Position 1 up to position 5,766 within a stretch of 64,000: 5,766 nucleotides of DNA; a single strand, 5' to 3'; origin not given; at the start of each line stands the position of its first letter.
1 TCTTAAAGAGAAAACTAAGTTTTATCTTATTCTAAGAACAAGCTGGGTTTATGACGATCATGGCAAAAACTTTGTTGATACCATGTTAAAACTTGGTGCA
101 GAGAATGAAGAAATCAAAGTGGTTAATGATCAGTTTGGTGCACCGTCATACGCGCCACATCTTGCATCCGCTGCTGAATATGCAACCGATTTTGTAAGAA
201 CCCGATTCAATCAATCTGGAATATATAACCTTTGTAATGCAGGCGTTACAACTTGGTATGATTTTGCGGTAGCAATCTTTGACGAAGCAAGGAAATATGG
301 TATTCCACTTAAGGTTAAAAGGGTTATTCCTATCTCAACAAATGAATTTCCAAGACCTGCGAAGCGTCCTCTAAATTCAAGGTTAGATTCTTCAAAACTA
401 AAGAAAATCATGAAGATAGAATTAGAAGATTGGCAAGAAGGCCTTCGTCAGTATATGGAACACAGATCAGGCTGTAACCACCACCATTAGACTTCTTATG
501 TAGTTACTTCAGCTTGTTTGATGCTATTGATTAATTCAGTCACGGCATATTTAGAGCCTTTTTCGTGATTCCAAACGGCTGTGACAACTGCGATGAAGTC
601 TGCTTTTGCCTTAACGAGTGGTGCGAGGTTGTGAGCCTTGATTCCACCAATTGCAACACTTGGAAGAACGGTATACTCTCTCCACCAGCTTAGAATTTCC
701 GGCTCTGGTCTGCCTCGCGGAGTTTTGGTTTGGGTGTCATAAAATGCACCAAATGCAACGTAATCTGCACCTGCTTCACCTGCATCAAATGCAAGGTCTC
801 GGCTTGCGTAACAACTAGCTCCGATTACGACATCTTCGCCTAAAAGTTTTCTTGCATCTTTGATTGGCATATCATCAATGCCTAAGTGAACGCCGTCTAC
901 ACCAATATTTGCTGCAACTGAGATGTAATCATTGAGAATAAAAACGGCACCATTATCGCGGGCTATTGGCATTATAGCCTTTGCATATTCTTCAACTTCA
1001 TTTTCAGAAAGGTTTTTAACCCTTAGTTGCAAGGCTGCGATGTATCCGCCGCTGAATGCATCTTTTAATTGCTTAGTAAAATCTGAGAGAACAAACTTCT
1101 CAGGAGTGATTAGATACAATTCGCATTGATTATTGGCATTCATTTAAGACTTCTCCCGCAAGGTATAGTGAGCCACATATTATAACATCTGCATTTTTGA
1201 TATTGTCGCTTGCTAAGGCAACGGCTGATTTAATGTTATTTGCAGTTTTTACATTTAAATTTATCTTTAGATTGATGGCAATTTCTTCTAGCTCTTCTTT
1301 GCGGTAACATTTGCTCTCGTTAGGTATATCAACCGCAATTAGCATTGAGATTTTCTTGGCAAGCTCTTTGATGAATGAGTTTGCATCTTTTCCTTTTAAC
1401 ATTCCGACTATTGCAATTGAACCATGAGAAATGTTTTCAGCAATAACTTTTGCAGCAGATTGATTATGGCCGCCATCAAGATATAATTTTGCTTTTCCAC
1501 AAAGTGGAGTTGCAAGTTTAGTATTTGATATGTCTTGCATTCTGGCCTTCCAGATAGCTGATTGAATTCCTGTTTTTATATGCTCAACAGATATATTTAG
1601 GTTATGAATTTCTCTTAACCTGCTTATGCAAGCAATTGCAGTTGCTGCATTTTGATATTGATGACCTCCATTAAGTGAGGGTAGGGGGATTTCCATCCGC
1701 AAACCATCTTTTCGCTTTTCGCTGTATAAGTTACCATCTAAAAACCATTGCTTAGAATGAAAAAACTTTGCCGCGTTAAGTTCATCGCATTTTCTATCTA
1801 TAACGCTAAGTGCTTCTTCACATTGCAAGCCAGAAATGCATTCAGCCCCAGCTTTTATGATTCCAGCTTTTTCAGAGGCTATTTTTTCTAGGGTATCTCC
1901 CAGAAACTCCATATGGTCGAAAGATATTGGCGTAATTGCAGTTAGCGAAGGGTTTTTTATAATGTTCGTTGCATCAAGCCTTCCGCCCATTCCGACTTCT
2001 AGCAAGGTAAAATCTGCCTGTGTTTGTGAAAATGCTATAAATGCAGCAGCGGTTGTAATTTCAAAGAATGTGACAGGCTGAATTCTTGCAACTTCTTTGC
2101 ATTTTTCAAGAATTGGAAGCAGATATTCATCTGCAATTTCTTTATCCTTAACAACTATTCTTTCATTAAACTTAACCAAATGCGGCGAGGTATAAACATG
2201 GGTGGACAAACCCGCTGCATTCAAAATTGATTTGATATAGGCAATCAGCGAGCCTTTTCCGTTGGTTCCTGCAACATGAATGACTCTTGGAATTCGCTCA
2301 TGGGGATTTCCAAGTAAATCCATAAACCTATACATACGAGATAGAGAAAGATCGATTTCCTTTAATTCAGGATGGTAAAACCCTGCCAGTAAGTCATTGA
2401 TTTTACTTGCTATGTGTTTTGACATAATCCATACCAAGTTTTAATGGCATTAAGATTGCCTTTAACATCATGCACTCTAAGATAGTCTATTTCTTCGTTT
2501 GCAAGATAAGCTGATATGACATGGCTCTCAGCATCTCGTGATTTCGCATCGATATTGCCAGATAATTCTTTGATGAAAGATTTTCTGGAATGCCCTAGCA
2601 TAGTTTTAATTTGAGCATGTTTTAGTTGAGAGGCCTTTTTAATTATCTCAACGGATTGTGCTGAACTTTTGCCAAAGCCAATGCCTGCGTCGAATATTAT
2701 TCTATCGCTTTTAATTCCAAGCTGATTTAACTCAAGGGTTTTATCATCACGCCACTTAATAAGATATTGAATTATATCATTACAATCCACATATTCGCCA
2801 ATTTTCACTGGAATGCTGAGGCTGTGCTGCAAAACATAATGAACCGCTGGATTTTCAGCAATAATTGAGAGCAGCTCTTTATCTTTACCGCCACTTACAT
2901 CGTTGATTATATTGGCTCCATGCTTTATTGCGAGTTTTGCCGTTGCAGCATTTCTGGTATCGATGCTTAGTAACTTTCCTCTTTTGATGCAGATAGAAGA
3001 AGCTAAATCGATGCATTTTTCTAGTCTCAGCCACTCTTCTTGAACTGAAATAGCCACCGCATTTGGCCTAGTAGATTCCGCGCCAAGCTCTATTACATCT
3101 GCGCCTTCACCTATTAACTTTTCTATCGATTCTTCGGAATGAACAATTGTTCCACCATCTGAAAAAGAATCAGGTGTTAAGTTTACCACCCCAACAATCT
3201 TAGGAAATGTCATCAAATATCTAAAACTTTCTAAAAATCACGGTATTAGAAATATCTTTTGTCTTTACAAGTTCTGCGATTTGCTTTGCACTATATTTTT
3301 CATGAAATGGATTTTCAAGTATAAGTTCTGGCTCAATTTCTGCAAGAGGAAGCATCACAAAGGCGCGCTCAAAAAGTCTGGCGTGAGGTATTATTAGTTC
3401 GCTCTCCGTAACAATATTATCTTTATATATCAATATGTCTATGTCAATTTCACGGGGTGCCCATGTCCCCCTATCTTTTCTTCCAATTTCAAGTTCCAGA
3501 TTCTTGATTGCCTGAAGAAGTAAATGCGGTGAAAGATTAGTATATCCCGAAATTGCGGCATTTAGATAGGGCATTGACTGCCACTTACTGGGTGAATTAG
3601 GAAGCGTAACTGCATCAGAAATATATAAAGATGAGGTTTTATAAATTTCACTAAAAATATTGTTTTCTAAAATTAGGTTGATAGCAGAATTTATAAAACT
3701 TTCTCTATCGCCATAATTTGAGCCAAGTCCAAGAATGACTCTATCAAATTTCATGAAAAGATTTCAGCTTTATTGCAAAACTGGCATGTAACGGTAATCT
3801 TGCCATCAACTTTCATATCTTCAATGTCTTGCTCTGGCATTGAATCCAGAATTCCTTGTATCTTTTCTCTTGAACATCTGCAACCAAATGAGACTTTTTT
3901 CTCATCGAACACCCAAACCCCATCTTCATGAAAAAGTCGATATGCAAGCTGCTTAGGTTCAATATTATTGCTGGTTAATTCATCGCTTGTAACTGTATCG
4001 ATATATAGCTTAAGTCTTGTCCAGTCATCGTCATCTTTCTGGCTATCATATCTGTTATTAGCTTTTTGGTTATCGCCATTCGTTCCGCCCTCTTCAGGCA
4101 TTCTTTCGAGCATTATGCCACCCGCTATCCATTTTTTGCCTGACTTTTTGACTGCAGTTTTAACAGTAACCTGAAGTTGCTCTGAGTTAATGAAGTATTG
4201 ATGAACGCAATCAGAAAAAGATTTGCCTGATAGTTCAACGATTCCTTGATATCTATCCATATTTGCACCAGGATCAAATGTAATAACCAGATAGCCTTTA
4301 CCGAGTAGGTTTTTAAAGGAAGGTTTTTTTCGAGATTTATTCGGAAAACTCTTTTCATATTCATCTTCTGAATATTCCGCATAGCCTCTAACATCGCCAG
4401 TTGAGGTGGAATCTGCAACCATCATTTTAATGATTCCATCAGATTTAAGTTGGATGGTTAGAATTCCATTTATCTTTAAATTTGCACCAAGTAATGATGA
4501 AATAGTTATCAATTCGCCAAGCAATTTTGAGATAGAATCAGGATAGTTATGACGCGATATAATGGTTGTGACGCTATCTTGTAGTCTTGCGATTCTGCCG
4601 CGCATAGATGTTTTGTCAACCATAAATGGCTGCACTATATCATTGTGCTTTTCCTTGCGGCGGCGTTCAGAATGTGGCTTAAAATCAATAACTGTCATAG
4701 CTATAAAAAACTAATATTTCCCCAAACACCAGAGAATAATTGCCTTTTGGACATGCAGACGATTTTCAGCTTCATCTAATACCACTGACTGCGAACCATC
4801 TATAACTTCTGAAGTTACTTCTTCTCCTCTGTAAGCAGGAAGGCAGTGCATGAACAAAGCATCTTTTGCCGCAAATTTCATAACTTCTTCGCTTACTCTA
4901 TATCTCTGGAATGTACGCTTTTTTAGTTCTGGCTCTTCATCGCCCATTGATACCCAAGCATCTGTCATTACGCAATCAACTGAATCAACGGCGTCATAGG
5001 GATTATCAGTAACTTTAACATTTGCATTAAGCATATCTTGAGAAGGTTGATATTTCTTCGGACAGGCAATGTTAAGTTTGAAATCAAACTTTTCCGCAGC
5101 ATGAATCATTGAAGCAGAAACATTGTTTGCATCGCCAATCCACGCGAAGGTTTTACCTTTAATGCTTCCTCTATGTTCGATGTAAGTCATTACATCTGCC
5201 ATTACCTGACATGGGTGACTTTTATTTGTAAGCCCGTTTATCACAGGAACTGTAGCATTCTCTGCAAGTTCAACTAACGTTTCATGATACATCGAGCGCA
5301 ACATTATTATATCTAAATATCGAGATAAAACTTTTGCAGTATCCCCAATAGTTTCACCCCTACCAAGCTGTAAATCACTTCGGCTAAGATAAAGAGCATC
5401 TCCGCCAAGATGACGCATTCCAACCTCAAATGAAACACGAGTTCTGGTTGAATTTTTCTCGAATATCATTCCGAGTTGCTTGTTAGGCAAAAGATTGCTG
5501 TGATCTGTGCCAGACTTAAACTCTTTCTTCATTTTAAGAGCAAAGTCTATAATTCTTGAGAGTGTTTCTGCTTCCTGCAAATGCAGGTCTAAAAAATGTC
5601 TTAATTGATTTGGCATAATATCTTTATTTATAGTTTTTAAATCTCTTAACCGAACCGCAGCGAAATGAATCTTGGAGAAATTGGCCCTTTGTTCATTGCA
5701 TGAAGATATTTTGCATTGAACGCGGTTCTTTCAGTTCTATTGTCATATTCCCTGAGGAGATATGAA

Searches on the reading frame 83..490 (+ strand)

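Call 51: search_protein_families(library=pfam, proteins=[window:83-490:+], max_evalue=0.001)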
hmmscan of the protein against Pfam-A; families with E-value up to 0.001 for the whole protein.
window:83-490:+ (135 aa): 1 family
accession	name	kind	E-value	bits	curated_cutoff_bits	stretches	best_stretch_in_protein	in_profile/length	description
PF04321.23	RmlD_sub_bind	-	1.7e-31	109.8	27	1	1-127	163-284/287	RmlD substrate binding domain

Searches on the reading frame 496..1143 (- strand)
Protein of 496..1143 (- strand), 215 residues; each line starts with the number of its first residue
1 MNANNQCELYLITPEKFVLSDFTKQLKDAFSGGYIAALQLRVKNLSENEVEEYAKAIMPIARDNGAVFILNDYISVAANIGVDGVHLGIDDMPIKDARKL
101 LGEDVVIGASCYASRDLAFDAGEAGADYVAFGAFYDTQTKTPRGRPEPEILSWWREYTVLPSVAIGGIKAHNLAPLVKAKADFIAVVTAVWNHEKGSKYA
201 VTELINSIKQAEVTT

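Call 51: search_protein_families(library=pfam, proteins=[window:496-1143:-], max_evalue=0.001)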
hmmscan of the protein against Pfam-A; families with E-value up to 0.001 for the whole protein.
window:496-1143:- (215 aa): 1 family
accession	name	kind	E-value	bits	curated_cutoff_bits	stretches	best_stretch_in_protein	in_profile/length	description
PF02581.23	TMP-TENI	-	1.1e-53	181.8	27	1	9-190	1-180/180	Thiamine monophosphate synthase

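Call 53: find_encoding_contigs(protein=window:496-1143:-, flank=6000, max_places=4)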
Protein window:496-1143:- (215 aa): no gene with exactly this product is on record in the collection.

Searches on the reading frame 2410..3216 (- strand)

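Call 51: search_protein_families(library=pfam, proteins=[window:2410-3216:-], max_evalue=0.001)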
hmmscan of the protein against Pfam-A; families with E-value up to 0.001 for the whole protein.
window:2410-3216:- (268 aa): 1 family
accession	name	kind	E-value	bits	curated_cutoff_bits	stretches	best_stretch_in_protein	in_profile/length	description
PF00809.28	Pterin_bind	-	1.3e-51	176.1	25.5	1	9-249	2-244/244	Pterin binding enzyme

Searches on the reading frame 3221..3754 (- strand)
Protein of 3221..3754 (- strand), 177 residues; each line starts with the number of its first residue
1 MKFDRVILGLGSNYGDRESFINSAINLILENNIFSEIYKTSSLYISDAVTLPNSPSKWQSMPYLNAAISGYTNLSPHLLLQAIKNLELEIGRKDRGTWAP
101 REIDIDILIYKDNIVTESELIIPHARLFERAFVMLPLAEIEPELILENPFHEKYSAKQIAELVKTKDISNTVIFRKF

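Call 51: search_protein_families(library=pfam, proteins=[window:3221-3754:-], max_evalue=0.001)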
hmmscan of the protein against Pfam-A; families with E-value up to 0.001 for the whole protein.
window:3221-3754:- (177 aa): 1 family
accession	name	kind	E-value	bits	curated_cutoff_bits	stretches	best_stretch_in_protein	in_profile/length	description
PF01288.25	HPPK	-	7.2e-31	107.4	25.7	1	8-142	2-116/116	7,8-dihydro-6-hydroxymethylpterin-pyrophosphokinase (HPPK)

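Call 55: find_encoding_contigs(protein=window:3221-3754:-, flank=10000, max_places=4)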
Protein window:3221-3754:- (177 aa): no gene with exactly this product is on record in the collection.

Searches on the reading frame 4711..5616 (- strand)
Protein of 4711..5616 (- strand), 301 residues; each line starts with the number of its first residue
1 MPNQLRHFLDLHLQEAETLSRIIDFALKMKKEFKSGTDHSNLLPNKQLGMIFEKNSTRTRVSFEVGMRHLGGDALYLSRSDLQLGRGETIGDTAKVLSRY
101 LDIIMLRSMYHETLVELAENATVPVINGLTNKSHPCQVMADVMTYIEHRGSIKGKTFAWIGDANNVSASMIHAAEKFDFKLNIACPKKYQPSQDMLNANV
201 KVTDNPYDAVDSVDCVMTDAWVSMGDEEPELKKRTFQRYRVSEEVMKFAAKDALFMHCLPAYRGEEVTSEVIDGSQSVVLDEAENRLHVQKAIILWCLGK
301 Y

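Call 54: find_encoding_contigs(protein=window:4711-5616:-, flank=10000, max_places=4)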
Protein window:4711-5616:- (301 aa): no gene with exactly this product is on record in the collection.
